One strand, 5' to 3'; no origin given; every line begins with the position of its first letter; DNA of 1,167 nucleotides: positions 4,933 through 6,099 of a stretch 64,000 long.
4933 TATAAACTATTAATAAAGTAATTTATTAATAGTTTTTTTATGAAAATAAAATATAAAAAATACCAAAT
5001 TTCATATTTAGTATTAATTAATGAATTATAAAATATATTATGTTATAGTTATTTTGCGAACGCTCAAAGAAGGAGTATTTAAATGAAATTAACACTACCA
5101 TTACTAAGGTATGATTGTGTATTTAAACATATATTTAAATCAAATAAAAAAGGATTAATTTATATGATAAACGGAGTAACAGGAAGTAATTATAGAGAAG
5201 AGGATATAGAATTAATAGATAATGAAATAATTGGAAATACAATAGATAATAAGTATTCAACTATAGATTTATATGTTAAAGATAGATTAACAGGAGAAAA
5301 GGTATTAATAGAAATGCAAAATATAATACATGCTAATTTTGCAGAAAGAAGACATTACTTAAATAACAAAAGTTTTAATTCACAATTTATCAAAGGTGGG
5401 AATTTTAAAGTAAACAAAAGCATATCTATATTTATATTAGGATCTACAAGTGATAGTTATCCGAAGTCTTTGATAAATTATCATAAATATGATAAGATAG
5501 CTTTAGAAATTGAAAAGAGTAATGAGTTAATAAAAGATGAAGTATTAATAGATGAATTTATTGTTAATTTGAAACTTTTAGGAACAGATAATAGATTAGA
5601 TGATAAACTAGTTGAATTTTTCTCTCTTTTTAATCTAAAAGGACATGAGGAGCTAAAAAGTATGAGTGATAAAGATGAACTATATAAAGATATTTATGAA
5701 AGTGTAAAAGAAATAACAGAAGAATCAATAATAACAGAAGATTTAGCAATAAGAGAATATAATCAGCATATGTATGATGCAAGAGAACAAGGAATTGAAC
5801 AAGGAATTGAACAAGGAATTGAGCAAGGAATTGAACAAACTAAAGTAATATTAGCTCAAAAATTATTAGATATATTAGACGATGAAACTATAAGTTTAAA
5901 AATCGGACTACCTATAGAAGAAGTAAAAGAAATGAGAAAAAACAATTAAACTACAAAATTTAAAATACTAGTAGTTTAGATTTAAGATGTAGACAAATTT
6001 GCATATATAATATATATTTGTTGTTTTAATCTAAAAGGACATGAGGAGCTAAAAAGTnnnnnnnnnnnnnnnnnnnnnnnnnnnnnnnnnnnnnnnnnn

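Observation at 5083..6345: Rpn-family PD-(D/E)xK nuclease gene with a recent 322-bp direct duplication of its own 3' end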

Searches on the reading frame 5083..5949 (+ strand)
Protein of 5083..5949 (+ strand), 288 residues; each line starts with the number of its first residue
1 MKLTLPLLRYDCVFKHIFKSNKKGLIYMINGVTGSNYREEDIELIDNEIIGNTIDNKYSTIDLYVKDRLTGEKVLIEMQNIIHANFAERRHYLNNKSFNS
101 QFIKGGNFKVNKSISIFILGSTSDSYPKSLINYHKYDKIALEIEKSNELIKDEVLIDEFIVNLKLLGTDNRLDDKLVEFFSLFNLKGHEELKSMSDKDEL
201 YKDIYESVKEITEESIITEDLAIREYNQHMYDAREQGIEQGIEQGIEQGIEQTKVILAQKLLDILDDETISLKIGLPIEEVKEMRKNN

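Call 5: search_protein_families(library=pfam, proteins=[window:5083-5949:+], max_evalue=1)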
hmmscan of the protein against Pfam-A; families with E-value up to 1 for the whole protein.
window:5083-5949:+ (288 aa): 1 family
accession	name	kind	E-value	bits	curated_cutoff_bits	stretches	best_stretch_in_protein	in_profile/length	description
PF12784.13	PDDEXK_2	-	1.1e-11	45.3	27.4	1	9-213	2-204/229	PD-(D/E)XK nuclease family transposase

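Call 7: search_protein_families(library=ncbifam, proteins=[window:5083-5949:+], max_evalue=1)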
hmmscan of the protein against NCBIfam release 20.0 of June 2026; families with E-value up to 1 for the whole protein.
window:5083-5949:+ (288 aa): 6 families
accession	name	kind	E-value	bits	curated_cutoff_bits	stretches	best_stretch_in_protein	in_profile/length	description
TIGR01784.1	T_den_put_tspse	subfamily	8.4e-11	42.2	52.1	1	11-283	3-272/273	Rpn family recombination-promoting nuclease/putative transposase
NF009925.1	PRK13386.1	equivalog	0.007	15.7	192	1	220-253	29-62/228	flagellar assembly protein FliH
NF004267.1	PRK05687.1-3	equivalog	0.011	14.8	293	1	199-253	51-103/266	flagellar assembly protein FliH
NF004270.2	PRK05687.2-1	equivalog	0.015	14.9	180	1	228-257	61-90/223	flagellar assembly protein FliH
NF010343.0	PRK13770.1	equivalog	0.02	13.6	647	1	189-242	6-59/416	histidinol dehydrogenase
NF004266.1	PRK05687.1-1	equivalog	0.049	13.1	260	1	216-253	48-85/230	flagellar assembly protein FliH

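Call 8: search_protein_families(library=padloc, proteins=[window:5083-5949:+], max_evalue=1)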
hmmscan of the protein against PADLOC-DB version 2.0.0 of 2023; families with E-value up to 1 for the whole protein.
window:5083-5949:+ (288 aa): 1 family
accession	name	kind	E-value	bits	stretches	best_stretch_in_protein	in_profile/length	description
PDLC01084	C3a178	-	0.0011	17.5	1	206-262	21-77/90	putative invertase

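Call 9: search_solved_structures(query=window:5083-5949:+, max_evalue=10, show_alignments=3)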
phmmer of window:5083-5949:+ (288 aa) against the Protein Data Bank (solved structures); distinct sequences matched with E-value up to 10: 2.
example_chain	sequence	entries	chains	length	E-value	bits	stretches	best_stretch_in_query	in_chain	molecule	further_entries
6g43_A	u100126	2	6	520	1.1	12.2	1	87-143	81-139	Putative major capsid protein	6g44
6g45_A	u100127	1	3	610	1.4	11.9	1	87-143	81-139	Putative major capsid protein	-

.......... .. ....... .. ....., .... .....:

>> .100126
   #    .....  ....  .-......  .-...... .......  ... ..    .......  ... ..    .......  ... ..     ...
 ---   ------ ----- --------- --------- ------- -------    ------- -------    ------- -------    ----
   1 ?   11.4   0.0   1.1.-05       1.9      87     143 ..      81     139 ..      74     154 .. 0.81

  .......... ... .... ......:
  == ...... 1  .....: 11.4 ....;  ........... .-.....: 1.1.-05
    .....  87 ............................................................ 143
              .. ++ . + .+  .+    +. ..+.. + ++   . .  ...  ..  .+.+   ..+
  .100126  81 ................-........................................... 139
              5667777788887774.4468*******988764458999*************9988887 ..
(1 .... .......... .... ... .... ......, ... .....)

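Call 11: find_related_loci(query=window:5083-5949:+, collection=genome_contigs, flank=6000)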
Query window:5083-5949:+ (288 aa) in genome_contigs; peptide patterns used: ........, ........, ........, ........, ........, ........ (x = any residue, [..] = any of these).
80 stretches matched a pattern, but none encodes a relative of the query by tblastn (E <= 1e-3).

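Call 14: find_encoding_contigs(protein=window:5083-5946:+, flank=8000, max_places=8)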
Protein window:5083-5946:+ (288 aa): no gene with exactly this product is on record in the collection.

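Call 20: find_homologous_proteins(query=window:5083-5946:+, max_evalue=0.00001)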
Query window:5083-5946:+ (288 aa): 409 proteins with E <= 0.00001 among 8000 candidates; the best 120 are listed.
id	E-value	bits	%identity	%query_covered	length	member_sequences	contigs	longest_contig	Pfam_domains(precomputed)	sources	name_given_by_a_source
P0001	4.5e-45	173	38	98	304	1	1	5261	PF12784.14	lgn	-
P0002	2.0e-17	82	34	84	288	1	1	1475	PF12784.14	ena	-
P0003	2.4e-16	78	32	99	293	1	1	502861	PF12784.14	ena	-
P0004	2.8e-16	78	34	83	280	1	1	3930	PF12784.14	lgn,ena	-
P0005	2.2e-15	75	30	96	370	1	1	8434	PF12784.14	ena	-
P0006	2.5e-15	75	30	98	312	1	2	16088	PF12784.14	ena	-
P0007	6.2e-15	74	31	100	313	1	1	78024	PF12784.14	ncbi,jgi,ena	-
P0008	6.6e-15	74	32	84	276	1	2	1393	PF12784.14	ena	-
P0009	6.8e-15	74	30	96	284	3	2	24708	PF12784.14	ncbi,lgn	ncbi:MAG: Rpn family recombination-promoting nuclease/putative transposase [Terrisporobacter sp.]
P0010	9.4e-15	73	31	99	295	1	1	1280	PF12784.14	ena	-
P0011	1.1e-14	73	26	97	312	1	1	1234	PF12784.14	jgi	-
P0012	1.7e-14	72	33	82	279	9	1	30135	PF12784.14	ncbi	-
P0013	1.8e-14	72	33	82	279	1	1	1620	PF12784.14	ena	-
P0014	8.1e-14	70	30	96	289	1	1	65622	PF12784.14,PF27070.1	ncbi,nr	ncbi:MAG: Rpn family recombination-promoting nuclease/putative transposase [Richelia sp. CSU_2_1]|nr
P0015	1.1e-13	70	33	81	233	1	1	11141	PF12784.14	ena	-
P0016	1.1e-13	70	29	97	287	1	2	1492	PF12784.14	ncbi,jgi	jgi:predicted transposase/invertase (TIGR01784 family)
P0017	1.2e-13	70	29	100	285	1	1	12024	PF12784.14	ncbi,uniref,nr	ncbi:Rpn family recombination-promoting nuclease/putative transposase [Turicibacter sanguinis]|unire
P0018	1.2e-13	70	30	100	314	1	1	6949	PF12784.14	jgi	jgi:predicted transposase/invertase (TIGR01784 family)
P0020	1.4e-13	69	30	97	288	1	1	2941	PF12784.14,PF27070.1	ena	-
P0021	1.5e-13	69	31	82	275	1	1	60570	PF12784.14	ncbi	-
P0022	2.1e-13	69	30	96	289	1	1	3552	PF12784.14,PF27070.1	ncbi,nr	ncbi:MAG: Rpn family recombination-promoting nuclease/putative transposase [Microcoleus sp. SM1_3_4]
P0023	2.2e-13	69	30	96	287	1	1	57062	PF12784.14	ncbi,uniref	ncbi:Rpn family recombination-promoting nuclease/putative transposase [Coleofasciculus chthonoplaste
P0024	2.6e-13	68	28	95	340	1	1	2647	PF12784.14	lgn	-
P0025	2.8e-13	68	50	20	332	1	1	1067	PF12784.14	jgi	jgi:predicted transposase/invertase (TIGR01784 family)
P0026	2.8e-13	68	28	87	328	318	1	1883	PF12784.14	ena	-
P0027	3.3e-13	68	30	85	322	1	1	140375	PF12784.14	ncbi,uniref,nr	ncbi:Rpn family recombination-promoting nuclease/putative transposase [Sporosarcina saromensis]|unir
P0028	3.4e-13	68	27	95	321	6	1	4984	PF12784.14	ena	-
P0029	3.5e-13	68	32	97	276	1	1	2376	PF12784.14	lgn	-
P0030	4.0e-13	68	30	82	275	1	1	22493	PF12784.14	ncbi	-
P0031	4.6e-13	68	31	99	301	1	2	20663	PF12784.14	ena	-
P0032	5.1e-13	67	29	97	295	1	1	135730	PF12784.14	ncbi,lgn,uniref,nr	ncbi:Rpn family recombination-promoting nuclease/putative transposase [Chroococcus sp. FPU101]|unire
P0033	5.4e-13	67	30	95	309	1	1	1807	PF12784.14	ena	-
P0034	7.0e-13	67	31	98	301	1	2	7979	PF12784.14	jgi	jgi:predicted transposase/invertase (TIGR01784 family)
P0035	7.4e-13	67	29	87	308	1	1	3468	PF12784.14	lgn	-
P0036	7.4e-13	67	31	98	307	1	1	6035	PF12784.14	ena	-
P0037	7.8e-13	67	26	85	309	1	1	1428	PF12784.14,PF27070.1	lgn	-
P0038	8.4e-13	67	29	97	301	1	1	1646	PF12784.14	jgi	-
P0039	1.0e-12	66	30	99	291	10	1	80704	PF12784.14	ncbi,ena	-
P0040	1.1e-12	66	29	99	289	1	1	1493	PF12784.14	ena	-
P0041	1.5e-12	66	36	41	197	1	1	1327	PF12784.14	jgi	jgi:predicted transposase/invertase (TIGR01784 family)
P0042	1.6e-12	66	33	97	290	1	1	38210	PF12784.14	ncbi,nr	ncbi:MAG: Rpn family recombination-promoting nuclease/putative transposase [Campylobacterota bacteri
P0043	1.6e-12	66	28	100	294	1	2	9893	PF12784.14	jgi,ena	jgi:predicted transposase/invertase (TIGR01784 family)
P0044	1.7e-12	66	29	97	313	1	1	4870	PF12784.14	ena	-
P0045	1.8e-12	66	48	21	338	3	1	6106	PF12784.14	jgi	jgi:predicted transposase/invertase (TIGR01784 family)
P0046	2.8e-12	65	27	95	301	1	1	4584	PF12784.14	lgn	-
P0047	3.0e-12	65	33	96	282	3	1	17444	PF12784.14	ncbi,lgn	-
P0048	3.0e-12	65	47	22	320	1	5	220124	PF12784.14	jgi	-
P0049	3.1e-12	65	30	99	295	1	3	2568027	PF12784.14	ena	-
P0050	3.1e-12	65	30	99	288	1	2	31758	PF12784.14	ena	-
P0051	3.2e-12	65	29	87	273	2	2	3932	PF12784.14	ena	-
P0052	3.4e-12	65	30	97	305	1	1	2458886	PF12784.14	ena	-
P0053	3.5e-12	65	29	99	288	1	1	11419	PF12784.14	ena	-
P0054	4.1e-12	64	31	97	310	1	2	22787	PF12784.14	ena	-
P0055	5.6e-12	64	26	94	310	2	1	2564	PF12784.14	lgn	-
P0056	5.7e-12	64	57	23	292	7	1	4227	PF12784.14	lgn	-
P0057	5.8e-12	64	67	19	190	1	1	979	PF12784.14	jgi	jgi:predicted transposase/invertase (TIGR01784 family)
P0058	6.0e-12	64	32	97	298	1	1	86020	PF12784.14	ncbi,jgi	-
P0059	6.4e-12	64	31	84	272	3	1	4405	PF12784.14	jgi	-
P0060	6.8e-12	64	31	97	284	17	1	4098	PF12784.14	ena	-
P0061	8.6e-12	63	30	97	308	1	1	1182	PF12784.14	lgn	-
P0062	9.4e-12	63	30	97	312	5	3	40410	PF12784.14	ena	-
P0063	1.0e-11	63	30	85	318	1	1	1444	PF12784.14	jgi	jgi:predicted transposase/invertase (TIGR01784 family)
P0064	1.1e-11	63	27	91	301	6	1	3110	PF12784.14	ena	-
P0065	1.1e-11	63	28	97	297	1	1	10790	PF12784.14,PF27070.1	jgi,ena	-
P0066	1.4e-11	63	29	99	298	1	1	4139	PF12784.14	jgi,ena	-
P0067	1.8e-11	62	29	97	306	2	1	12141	PF12784.14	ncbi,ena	-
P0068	1.9e-11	62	29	99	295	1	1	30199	PF12784.14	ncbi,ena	-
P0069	1.9e-11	62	29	97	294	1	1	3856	PF12784.14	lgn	-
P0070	1.9e-11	62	30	96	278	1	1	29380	PF12784.14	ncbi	-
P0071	2.1e-11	62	29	97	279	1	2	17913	PF12784.14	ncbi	ncbi:MAG: Rpn family recombination-promoting nuclease/putative transposase [Sarcina sp.]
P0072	2.2e-11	62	29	97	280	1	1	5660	PF12784.14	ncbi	-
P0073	2.5e-11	62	28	99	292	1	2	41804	PF12784.14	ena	-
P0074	2.7e-11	62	30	97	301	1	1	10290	PF12784.14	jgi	jgi:predicted transposase/invertase (TIGR01784 family)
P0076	3.2e-11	62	25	87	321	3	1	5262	PF12784.14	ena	-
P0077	3.3e-11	62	28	97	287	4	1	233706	PF12784.14,PF27070.1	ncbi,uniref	ncbi:Rpn family recombination-promoting nuclease/putative transposase [Microcoleus sp. CAWBG640]|uni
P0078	3.4e-11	61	28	97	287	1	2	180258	PF12784.14,PF27070.1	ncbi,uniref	ncbi:MAG: Rpn family recombination-promoting nuclease/putative transposase [Microcoleus sp.]|uniref:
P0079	3.9e-11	61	32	97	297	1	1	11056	PF12784.14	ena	-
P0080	4.3e-11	61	28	97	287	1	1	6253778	PF12784.14,PF27070.1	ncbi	ncbi:MAG: Rpn family recombination-promoting nuclease/putative transposase [Microcoleus sp.]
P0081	4.9e-11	61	32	96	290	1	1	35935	PF12784.14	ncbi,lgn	ncbi:MAG: Rpn family recombination-promoting nuclease/putative transposase [Phormidesmis sp.]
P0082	5.1e-11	61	28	97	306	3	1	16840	PF12784.14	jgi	jgi:predicted transposase/invertase (TIGR01784 family)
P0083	5.4e-11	61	28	100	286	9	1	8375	PF12784.14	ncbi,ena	-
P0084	5.4e-11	61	28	97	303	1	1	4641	PF12784.14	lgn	-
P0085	6.3e-11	61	29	96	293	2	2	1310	PF12784.14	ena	-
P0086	7.8e-11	60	29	95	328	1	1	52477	PF12784.14,PF27070.1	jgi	-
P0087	7.8e-11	60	28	95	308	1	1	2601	PF12784.14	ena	-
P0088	8.6e-11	60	29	90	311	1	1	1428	PF12784.14,PF27070.1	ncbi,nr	ncbi:MAG: Rpn family recombination-promoting nuclease/putative transposase [Symploca sp. SIO3E6]|nr:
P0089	8.7e-11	60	55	23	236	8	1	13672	PF12784.14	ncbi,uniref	ncbi:MAG: Rpn family recombination-promoting nuclease/putative transposase [Niameybacter sp.]|uniref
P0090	9.0e-11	60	31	83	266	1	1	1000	PF12784.14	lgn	-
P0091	9.2e-11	60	27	96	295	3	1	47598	PF12784.14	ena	-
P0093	9.8e-11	60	28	97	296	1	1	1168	PF12784.14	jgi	jgi:predicted transposase/invertase (TIGR01784 family)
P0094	1.0e-10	60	33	87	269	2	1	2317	PF12784.14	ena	-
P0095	1.1e-10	60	28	95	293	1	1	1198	PF12784.14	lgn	-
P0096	1.1e-10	60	26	99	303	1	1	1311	PF12784.14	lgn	-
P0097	1.1e-10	60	27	80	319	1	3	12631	PF12784.14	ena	-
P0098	1.1e-10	60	27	87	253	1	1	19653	PF12784.14,PF27070.1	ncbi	-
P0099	1.2e-10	60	31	97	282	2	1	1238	PF12784.14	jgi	jgi:predicted transposase/invertase (TIGR01784 family)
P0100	1.2e-10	60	29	97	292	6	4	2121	PF12784.14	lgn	-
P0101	1.3e-10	60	30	97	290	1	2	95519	PF12784.14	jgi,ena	jgi:predicted transposase/invertase (TIGR01784 family)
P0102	1.4e-10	59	29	96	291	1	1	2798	PF12784.14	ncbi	-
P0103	1.8e-10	59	39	40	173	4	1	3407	PF12784.14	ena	-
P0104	2.1e-10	59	30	96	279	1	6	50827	PF12784.14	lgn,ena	-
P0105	2.3e-10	59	29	96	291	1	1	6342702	PF12784.14,PF27070.1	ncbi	ncbi:MAG: Rpn family recombination-promoting nuclease/putative transposase [Microcoleus sp.]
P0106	2.3e-10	59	48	15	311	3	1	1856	PF12784.14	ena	-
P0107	2.6e-10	59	30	80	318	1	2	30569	PF12784.14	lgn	-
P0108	3.3e-10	58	28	95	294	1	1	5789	PF12784.14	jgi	jgi:predicted transposase/invertase (TIGR01784 family)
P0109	3.4e-10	58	27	80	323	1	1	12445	PF12784.14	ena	-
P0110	3.6e-10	58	28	96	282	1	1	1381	PF12784.14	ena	-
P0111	3.8e-10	58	29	96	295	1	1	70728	PF12784.14,PF27070.1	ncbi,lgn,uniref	ncbi:Rpn family recombination-promoting nuclease/putative transposase [Coleofasciculus sp. F4-SAH-05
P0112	4.2e-10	58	29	97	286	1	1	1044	PF12784.14,PF27070.1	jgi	jgi:predicted transposase/invertase (TIGR01784 family)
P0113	4.2e-10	58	28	94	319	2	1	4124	PF12784.14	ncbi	-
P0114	4.4e-10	58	31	97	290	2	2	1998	PF12784.14,PF27070.1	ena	-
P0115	4.6e-10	58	27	97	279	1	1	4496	PF12784.14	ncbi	ncbi:MAG: Rpn family recombination-promoting nuclease/putative transposase [Sarcina sp.]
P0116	4.7e-10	58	66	19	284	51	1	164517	PF12784.14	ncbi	-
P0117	4.8e-10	58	28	81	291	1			PF12784.14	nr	nr:Rpn family recombination-promoting nuclease/putative transposase [Turicibacter sp.]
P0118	5.0e-10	58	28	97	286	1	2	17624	PF12784.14,PF27070.1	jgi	jgi:predicted transposase/invertase (TIGR01784 family)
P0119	5.1e-10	58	29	99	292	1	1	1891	PF12784.14,PF27070.1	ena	-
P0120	5.9e-10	57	31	95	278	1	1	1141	PF12784.14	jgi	-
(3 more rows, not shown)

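Call 24: find_encoding_contigs(protein=P0001, flank=5000, max_places=4)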
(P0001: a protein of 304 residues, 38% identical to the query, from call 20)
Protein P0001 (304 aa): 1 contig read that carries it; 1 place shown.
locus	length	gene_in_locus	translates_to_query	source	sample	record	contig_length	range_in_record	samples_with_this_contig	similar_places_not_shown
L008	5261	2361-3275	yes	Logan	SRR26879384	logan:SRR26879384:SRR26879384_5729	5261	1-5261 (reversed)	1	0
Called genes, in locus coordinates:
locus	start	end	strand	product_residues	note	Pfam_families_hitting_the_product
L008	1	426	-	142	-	?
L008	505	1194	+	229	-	-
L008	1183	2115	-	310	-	PF03851:UvdE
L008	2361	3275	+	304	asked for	PF12784:PDDEXK_2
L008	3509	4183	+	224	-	PF00072:Response_reg, PF00486:Trans_reg_C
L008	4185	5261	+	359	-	?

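Call 37: search_solved_structures(query=A1, max_evalue=1, show_alignments=2)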
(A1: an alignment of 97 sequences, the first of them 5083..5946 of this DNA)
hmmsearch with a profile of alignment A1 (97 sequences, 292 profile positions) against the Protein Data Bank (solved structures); distinct sequences matched with E-value up to 1: 1.
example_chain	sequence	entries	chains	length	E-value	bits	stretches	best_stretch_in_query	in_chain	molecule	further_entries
8vd6_A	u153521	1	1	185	0.61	12.5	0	271-288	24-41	CAP REPEAT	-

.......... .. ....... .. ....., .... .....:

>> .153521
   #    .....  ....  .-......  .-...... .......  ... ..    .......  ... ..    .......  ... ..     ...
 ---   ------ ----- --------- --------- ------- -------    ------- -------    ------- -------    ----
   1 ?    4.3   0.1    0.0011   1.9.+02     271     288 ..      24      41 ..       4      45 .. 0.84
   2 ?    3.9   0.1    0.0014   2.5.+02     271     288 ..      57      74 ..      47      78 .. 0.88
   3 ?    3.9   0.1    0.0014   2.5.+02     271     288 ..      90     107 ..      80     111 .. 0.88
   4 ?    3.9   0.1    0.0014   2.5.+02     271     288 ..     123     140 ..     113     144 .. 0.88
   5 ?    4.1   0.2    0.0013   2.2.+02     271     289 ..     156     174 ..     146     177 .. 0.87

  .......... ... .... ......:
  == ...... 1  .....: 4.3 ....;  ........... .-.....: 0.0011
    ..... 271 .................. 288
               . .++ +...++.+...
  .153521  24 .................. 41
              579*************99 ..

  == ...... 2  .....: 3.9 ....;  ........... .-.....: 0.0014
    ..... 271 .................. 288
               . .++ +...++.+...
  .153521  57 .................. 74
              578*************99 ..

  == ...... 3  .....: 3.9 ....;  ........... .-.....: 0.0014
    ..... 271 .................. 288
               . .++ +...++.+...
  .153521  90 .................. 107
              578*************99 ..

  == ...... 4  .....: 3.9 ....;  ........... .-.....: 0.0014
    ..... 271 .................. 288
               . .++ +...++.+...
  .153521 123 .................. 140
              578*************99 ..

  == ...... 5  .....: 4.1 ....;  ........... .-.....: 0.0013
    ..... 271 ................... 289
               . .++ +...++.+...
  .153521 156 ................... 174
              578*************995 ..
